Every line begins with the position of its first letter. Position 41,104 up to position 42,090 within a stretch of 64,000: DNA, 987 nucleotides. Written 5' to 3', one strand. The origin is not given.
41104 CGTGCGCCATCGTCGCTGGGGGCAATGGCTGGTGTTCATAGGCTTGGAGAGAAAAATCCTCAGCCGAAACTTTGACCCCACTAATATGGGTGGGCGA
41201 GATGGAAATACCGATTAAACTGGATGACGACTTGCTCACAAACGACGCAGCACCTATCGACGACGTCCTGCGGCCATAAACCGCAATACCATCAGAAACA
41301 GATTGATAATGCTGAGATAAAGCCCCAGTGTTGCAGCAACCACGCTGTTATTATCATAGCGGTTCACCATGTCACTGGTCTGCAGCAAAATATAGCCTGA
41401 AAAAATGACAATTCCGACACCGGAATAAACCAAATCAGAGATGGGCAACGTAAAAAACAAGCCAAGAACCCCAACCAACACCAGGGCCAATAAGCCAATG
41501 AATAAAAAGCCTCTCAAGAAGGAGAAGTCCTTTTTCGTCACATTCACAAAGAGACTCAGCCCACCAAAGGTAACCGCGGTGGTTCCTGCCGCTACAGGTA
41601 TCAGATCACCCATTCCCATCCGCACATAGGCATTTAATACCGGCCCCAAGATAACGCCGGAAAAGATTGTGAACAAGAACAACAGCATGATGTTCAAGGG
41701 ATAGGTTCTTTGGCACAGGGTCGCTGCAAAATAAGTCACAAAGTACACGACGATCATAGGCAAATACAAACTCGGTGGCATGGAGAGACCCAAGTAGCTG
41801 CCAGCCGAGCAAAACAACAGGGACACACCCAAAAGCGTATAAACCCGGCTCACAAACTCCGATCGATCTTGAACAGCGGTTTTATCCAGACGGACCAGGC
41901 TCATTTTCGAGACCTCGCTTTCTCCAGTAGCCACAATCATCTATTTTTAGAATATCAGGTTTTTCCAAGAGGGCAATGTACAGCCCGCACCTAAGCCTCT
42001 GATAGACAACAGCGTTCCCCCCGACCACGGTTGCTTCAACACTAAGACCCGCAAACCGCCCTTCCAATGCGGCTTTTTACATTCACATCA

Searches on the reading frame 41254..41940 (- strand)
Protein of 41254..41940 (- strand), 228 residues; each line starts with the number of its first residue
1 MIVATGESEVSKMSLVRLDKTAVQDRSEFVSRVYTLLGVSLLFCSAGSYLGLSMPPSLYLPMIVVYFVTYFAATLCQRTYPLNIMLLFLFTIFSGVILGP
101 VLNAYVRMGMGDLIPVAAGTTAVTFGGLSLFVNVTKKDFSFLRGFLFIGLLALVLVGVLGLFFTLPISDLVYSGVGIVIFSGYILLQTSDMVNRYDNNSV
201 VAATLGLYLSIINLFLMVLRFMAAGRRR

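Call 71: search_protein_families(library=pfam, proteins=[window:41254-41940:-], max_evalue=0.0001)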
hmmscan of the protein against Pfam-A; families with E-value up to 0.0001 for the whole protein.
window:41254-41940:- (228 aa): 1 family
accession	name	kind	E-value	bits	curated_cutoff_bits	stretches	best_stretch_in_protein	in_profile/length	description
PF01027.25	Bax1-I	-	1.3e-43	149.7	34.1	1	28-222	2-207/207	Inhibitor of apoptosis-promoting Bax1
